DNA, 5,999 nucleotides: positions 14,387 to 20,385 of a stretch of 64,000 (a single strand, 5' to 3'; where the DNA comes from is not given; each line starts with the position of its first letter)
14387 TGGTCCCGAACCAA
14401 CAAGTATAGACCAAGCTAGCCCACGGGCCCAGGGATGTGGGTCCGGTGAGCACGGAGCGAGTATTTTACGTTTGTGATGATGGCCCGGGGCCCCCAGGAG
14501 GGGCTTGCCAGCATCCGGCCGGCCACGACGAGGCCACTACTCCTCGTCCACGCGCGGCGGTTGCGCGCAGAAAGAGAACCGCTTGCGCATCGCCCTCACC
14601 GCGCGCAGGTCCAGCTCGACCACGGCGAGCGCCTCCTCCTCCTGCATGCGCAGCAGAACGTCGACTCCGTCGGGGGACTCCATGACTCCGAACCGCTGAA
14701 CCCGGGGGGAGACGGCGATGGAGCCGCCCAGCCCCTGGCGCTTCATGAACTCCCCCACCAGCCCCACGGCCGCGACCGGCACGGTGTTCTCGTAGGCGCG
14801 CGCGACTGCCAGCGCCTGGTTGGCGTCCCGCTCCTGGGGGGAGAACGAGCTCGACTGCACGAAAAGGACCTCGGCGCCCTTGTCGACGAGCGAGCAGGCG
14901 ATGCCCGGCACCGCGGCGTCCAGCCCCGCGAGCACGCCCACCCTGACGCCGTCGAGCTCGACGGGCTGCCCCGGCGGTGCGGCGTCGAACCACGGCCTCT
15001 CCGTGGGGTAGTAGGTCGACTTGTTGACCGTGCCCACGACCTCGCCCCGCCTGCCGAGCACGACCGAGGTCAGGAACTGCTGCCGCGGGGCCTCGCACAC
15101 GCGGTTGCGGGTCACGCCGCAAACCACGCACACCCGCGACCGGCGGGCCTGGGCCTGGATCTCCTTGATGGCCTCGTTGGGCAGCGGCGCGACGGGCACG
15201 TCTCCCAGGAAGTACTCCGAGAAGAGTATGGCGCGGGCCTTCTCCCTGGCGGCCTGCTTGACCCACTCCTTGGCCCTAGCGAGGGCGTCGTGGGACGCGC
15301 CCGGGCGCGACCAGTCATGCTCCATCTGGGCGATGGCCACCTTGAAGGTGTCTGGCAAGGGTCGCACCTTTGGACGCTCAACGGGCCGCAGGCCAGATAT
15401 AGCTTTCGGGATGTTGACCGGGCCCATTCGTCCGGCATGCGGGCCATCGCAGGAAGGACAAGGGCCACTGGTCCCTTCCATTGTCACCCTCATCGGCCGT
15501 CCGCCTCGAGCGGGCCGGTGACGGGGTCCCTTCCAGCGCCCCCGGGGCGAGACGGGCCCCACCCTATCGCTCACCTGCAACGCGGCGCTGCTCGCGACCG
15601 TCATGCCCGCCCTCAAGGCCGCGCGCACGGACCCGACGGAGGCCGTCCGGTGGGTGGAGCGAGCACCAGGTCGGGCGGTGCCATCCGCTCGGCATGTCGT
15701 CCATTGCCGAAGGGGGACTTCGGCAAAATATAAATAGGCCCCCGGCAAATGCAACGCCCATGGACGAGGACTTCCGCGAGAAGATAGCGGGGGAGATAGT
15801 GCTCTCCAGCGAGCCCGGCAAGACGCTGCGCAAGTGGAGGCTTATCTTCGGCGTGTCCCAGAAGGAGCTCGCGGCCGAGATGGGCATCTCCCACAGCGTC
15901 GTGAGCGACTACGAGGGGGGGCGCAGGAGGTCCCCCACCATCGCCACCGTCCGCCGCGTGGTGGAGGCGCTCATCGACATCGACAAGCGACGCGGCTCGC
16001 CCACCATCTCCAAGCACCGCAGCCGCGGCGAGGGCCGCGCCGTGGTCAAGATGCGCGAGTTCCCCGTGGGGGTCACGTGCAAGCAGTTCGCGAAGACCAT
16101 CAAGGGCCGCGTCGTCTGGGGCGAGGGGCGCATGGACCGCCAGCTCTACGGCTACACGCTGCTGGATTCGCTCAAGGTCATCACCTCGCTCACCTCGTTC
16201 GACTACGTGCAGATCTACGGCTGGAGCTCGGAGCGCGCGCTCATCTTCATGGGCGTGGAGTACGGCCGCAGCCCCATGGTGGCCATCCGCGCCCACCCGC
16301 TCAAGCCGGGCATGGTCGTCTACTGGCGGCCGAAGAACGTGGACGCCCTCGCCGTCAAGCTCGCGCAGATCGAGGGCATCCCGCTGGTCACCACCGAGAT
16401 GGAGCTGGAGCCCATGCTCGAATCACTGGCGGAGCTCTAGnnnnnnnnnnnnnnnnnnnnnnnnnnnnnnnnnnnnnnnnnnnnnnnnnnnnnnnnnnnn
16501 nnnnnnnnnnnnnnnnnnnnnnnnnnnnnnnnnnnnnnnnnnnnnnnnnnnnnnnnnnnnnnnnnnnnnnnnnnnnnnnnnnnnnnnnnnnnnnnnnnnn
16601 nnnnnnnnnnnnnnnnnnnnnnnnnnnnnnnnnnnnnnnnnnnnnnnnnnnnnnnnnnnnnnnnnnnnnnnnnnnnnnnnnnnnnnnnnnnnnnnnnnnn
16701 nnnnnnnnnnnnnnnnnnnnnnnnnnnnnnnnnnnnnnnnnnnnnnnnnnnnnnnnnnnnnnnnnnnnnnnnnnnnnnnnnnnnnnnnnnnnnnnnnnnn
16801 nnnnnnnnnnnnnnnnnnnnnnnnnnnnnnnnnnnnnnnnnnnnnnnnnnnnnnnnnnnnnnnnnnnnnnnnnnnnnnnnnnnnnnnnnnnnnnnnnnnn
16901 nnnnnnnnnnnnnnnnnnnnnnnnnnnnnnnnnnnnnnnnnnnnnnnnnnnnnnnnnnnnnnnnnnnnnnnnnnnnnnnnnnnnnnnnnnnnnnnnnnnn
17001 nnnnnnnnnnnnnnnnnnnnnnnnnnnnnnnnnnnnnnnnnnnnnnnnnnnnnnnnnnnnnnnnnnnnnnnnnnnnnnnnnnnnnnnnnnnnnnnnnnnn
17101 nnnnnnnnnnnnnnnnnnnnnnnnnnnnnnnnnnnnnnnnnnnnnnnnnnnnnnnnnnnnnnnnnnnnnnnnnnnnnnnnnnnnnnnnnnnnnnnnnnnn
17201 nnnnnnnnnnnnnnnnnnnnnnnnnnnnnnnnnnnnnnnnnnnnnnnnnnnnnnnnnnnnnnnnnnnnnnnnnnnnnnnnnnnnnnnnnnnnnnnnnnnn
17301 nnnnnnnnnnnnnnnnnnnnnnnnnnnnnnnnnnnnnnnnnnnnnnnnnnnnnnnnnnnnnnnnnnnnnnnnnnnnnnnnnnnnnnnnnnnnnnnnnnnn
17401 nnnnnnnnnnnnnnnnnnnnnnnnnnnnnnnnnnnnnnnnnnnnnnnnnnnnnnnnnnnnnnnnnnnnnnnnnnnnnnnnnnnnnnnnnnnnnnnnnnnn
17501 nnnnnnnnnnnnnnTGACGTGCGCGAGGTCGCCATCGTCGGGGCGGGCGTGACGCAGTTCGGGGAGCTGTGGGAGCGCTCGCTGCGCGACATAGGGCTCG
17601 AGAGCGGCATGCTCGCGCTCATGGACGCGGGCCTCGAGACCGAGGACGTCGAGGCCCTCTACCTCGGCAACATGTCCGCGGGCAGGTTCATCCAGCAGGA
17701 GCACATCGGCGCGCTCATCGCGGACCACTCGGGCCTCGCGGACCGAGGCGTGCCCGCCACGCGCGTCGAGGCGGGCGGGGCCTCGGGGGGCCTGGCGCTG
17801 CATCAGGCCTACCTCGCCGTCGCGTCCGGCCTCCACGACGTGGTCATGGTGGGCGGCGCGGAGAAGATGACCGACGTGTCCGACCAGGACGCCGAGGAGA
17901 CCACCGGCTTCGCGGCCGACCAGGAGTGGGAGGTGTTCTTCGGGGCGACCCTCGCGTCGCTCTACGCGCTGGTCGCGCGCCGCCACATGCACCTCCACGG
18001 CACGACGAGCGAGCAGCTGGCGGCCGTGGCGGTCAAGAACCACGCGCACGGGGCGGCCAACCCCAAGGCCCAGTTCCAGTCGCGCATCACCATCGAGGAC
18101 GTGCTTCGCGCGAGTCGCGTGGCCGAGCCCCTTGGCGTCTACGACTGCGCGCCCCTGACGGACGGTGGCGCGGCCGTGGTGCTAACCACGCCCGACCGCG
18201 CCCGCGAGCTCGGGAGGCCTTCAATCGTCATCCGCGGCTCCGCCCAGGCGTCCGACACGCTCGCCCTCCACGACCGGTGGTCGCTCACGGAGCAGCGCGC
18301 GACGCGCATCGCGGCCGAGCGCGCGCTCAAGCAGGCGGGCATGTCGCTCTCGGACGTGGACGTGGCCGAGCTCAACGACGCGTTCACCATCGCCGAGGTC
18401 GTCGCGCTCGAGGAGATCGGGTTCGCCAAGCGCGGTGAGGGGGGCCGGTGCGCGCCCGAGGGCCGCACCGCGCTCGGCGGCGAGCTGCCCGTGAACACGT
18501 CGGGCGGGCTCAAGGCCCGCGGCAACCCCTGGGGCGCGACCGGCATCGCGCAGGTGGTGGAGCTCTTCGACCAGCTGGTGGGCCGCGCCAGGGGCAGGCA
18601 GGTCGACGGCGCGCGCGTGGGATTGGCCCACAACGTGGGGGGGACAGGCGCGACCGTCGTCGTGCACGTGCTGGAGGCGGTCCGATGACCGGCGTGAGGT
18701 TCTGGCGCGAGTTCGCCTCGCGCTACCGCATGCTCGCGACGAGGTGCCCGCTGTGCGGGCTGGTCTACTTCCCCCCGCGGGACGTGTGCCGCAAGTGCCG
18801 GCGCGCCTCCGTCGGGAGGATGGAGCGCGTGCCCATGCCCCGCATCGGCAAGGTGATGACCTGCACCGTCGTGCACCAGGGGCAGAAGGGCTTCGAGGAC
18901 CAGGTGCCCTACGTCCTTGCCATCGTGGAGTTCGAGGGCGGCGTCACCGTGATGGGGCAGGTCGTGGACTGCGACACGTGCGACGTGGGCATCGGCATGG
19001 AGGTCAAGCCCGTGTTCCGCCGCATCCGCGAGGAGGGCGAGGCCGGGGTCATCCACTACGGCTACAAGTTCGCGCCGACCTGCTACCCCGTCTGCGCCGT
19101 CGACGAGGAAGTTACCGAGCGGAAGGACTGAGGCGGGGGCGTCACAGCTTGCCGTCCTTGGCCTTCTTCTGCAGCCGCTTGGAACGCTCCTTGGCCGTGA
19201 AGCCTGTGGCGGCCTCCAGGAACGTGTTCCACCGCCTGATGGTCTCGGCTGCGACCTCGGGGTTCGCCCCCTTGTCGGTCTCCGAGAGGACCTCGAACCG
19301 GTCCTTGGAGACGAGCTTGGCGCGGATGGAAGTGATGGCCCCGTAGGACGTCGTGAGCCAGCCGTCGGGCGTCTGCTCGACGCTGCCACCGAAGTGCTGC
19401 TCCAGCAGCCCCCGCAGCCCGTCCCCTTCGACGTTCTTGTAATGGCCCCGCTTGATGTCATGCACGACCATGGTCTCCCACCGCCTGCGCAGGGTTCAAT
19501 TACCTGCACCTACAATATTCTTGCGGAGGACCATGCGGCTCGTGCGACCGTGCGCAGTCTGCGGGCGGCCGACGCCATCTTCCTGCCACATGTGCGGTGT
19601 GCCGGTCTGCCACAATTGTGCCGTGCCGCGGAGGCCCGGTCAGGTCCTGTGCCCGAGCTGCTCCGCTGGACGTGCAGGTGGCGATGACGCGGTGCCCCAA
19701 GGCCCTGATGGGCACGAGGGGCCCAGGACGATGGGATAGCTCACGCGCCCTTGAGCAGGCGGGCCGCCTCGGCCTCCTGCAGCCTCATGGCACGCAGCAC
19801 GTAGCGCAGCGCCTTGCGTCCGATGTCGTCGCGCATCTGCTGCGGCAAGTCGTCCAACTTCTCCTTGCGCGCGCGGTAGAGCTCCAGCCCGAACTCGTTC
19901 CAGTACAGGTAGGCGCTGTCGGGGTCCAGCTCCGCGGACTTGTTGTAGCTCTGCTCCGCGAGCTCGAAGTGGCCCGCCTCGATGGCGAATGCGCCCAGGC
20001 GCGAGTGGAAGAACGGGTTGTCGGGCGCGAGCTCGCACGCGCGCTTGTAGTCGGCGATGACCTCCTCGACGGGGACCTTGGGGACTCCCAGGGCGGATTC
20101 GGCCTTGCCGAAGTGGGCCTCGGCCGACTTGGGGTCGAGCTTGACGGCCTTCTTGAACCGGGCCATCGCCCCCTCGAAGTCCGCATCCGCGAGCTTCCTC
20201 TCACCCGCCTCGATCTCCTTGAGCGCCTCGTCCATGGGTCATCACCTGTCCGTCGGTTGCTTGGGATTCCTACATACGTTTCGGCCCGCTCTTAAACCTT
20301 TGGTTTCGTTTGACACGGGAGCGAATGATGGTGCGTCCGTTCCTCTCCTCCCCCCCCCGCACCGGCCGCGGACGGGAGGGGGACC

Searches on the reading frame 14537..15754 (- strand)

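Call 9: search_protein_families(library=pfam, proteins=[window:14537-15754:-])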
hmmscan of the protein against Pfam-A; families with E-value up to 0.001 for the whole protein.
window:14537-15754:- (405 aa): 1 family
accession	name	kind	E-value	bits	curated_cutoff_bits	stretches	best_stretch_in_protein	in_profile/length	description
PF00795.27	CN_hydrolase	-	1.2e-21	77.7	23.2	1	138-390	1-255/256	Carbon-nitrogen hydrolase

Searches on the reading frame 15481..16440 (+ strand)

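Call 40: search_protein_families(library=pfam, proteins=[window:15481-16440:+], max_evalue=0.01)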
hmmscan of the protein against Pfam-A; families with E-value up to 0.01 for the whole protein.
window:15481-16440:+ (319 aa): 3 families
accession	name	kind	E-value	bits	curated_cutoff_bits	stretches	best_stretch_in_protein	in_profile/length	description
PF01381.28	HTH_3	-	2.8e-10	40.5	23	1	116-164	1-48/55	Helix-turn-helix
PF13560.12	HTH_31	-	3e-08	34.3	27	1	115-164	5-54/64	Helix-turn-helix domain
PF12844.13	HTH_19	-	0.00017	21.8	30.2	1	113-163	1-50/64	Helix-turn-helix domain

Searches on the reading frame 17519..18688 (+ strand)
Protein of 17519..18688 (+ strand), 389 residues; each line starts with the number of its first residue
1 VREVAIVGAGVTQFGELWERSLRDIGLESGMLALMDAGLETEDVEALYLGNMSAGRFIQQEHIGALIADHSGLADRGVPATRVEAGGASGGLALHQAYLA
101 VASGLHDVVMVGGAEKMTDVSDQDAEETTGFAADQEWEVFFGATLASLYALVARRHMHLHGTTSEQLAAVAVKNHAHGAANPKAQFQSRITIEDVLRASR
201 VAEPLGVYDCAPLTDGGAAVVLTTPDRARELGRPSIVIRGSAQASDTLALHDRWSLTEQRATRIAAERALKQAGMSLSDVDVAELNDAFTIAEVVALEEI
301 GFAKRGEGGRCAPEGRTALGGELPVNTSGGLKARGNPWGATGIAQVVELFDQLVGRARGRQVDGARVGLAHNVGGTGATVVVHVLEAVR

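Call 9: search_protein_families(library=pfam, proteins=[window:17519-18688:+])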
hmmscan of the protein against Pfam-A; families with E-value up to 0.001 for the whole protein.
window:17519-18688:+ (389 aa): 4 families
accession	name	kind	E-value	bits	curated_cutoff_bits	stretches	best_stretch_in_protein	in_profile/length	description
PF22691.2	Thiolase_C_1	-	1.6e-46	158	28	1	242-386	1-143/144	Thiolase C-terminal domain-like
PF00108.29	Thiolase_N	-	3.3e-25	89.4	26.4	1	4-224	1-258/260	Thiolase, N-terminal domain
PF02803.24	Thiolase_C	-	5.5e-11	42.6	27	1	264-356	26-100/123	Thiolase, C-terminal domain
PF08545.16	ACP_syn_III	-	0.00046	20.5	24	0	86-130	6-50/80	3-Oxoacyl-[acyl-carrier-protein (ACP)] synthase III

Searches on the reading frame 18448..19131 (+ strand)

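Call 40: search_protein_families(library=pfam, proteins=[window:18448-19131:+], max_evalue=0.01)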
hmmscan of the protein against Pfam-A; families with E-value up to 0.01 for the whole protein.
window:18448-19131:+ (227 aa): 2 families
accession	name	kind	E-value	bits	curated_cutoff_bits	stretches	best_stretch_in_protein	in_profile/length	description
PF01796.24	OB_ChsH2_C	-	3.2e-19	69.1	27.1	1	128-191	2-65/65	ChsH2, C-terminal OB-fold domain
PF12172.15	zf-ChsH2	-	1.9e-08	34.4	23.2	1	88-121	2-35/37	ChsH2, rubredoxin-like zinc ribbon domain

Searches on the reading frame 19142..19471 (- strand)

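Call 40: search_protein_families(library=pfam, proteins=[window:19142-19471:-], max_evalue=0.01)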
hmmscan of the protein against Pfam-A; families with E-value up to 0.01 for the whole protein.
window:19142-19471:- (109 aa): 1 family
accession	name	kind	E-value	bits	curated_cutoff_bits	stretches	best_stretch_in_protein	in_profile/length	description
PF18446.7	DUF5611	-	1.2e-23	84.1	25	1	1-102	1-102/102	Domain of unknown function (DUF5611)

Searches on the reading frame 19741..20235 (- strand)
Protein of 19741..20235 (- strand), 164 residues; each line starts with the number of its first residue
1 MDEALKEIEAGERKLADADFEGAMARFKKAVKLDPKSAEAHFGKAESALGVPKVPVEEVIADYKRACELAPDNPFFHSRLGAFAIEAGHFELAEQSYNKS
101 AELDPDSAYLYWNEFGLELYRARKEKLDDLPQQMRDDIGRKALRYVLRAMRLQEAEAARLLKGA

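Call 11: search_protein_families(library=pfam, proteins=[window:19741-20235:-])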
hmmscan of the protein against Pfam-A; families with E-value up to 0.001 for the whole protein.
window:19741-20235:- (164 aa): 10 families
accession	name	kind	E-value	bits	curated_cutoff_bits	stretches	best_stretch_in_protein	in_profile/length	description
PF13414.12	TPR_11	-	2.4e-18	66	26.8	2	19-43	9-33/42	TPR repeat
PF13431.12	TPR_17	-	4.2e-11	42.6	24.4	0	63-95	2-34/34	Tetratricopeptide repeat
PF00515.34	TPR_1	-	7.1e-10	38.7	27.8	0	77-106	4-33/34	Tetratricopeptide repeat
PF13181.12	TPR_8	-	4e-08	33.2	25.7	0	79-106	6-33/34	Tetratricopeptide repeat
PF07719.23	TPR_2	-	7.8e-08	32.3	27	1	75-106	2-33/34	Tetratricopeptide repeat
PF14559.12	TPR_19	-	4.6e-07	30.5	25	0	15-46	2-33/68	Tetratricopeptide repeat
PF13428.12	TPR_14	-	1.2e-06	29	23.5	0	11-46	8-43/44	Tetratricopeptide repeat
PF13432.12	TPR_16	-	7.6e-06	26.7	32.7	1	10-74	3-65/65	Tetratricopeptide repeat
PF02259.29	FAT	-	0.00037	20.3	24.2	0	79-157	247-334/343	FAT domain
PF23914.1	TPR_CcmH_CycH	-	0.00074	19.8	42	0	15-46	61-92/158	Cytochrome c-type biogenesis protein H TPR domain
